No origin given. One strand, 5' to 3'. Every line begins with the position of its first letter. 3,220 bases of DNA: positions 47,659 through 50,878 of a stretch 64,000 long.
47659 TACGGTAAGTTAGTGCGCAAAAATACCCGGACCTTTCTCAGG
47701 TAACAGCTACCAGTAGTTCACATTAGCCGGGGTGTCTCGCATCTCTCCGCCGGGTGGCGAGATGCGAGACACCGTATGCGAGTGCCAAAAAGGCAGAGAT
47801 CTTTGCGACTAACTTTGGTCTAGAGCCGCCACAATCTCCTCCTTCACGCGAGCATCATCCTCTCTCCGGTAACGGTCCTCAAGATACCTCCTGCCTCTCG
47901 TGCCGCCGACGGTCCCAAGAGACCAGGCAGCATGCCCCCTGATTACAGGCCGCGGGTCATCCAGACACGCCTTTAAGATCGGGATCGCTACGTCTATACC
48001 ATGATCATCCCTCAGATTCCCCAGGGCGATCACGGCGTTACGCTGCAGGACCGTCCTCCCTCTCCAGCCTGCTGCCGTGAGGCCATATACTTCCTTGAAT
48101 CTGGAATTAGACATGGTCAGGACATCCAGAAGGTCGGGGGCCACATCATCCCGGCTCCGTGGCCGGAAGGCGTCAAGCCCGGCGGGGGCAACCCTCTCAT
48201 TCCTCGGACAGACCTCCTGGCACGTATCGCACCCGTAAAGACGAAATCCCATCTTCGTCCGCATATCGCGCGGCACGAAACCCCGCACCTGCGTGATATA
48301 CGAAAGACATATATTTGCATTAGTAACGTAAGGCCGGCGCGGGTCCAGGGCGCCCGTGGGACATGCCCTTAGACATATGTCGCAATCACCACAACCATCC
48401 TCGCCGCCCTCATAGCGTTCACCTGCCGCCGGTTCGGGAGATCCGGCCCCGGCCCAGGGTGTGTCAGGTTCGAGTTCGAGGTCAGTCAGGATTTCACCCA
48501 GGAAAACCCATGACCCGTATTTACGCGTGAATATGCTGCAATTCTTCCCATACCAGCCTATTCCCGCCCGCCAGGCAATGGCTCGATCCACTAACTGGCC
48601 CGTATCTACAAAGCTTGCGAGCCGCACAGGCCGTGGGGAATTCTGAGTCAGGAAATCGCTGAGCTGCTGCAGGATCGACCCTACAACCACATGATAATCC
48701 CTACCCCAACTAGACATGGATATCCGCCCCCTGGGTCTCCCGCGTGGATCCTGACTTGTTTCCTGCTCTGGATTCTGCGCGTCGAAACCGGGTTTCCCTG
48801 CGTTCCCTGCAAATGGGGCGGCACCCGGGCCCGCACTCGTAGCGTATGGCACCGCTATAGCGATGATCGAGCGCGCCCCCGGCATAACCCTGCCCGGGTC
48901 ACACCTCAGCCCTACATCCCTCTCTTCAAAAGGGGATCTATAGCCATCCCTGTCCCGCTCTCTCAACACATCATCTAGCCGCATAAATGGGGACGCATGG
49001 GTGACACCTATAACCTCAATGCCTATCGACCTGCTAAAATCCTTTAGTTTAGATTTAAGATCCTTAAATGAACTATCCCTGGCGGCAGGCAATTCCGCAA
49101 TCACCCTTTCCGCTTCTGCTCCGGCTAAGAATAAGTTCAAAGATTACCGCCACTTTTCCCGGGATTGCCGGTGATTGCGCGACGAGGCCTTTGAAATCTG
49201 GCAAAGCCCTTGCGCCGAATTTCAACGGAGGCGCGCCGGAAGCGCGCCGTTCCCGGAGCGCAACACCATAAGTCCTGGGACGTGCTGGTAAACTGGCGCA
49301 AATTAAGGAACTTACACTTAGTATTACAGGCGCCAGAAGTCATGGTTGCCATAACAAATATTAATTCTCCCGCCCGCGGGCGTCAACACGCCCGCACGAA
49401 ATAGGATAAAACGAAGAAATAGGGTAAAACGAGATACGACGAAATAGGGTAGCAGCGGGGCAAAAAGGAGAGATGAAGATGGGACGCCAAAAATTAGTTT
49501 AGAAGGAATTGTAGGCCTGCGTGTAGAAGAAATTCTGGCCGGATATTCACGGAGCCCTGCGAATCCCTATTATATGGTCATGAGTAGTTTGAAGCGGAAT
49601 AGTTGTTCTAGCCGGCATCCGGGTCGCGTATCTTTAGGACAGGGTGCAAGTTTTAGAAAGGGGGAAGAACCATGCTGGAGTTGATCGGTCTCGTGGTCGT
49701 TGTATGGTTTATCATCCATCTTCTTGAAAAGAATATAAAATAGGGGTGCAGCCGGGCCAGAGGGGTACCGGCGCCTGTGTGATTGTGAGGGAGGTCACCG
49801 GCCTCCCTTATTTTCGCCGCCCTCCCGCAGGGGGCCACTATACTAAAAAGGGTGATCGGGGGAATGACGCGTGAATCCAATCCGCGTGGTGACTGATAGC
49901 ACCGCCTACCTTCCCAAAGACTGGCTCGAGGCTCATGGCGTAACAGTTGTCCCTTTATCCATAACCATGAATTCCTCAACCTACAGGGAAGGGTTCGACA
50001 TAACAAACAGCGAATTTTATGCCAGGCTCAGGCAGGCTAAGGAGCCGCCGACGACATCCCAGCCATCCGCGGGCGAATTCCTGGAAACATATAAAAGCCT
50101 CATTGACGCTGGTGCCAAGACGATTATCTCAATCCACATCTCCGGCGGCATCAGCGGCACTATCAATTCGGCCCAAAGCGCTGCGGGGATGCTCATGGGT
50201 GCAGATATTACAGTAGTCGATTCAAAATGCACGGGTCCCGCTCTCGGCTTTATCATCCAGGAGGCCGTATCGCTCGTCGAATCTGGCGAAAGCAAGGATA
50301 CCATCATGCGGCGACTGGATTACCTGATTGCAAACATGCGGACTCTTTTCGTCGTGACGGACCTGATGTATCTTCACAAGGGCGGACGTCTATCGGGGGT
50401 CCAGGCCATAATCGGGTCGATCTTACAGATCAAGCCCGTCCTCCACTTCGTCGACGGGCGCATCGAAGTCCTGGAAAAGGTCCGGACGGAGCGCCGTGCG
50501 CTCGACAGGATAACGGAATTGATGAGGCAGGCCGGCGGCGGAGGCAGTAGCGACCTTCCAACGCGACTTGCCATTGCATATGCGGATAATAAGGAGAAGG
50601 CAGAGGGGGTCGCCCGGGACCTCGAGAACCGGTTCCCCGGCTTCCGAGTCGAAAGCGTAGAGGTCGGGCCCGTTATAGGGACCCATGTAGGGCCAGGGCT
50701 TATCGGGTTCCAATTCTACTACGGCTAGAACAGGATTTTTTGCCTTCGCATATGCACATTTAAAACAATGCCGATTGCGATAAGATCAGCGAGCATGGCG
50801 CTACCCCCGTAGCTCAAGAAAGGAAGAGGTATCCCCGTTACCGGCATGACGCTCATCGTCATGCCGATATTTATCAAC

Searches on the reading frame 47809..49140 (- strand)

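Call 11: search_protein_families(library=pfam, proteins=[window:47809-49140:-])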
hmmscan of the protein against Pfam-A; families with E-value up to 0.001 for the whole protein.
window:47809-49140:- (443 aa): 6 families
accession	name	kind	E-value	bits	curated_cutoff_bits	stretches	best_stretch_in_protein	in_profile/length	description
PF13484.11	Fer4_16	-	3.7e-17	63.3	30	1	250-314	2-66/66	4Fe-4S double cluster binding domain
PF08331.15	QueG_DUF1730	-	7.2e-16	58.3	25.1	1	79-180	1-77/77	Epoxyqueuosine reductase QueG, DUF1730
PF13646.12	HEAT_2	-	5e-11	43.2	27.7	1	365-440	16-87/88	HEAT repeats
PF03130.22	HEAT_PBS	-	2.9e-06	27.7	20.9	0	366-395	2-27/27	PBS lyase HEAT-like repeat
PF12838.12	Fer4_7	-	0.00046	21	27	0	250-313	2-50/52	4Fe-4S dicluster domain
PF14697.11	Fer4_21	-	0.0006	20.3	35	0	247-263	38-55/59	4Fe-4S dicluster domain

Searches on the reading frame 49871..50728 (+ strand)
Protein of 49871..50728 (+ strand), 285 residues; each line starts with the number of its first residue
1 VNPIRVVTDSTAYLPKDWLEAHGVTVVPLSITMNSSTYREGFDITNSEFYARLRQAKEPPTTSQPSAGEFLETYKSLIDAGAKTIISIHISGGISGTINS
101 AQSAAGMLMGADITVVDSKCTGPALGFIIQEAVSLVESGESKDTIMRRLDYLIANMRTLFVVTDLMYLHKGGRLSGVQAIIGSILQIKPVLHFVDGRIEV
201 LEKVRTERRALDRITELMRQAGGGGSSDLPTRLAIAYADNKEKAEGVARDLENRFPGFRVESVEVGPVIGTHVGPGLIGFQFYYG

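Call 11: search_protein_families(library=pfam, proteins=[window:49871-50728:+])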
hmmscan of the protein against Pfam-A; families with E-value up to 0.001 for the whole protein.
window:49871-50728:+ (285 aa): 2 families
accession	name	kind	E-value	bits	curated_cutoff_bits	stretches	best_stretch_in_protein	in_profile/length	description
PF02645.21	DegV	-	1.1e-90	304.2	27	1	4-283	2-278/280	Uncharacterised protein, DegV family COG1307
PF13684.11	FakA-like_C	-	1e-05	25.5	23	1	61-263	28-202/216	Fatty acid kinase subunit A-like, C-terminal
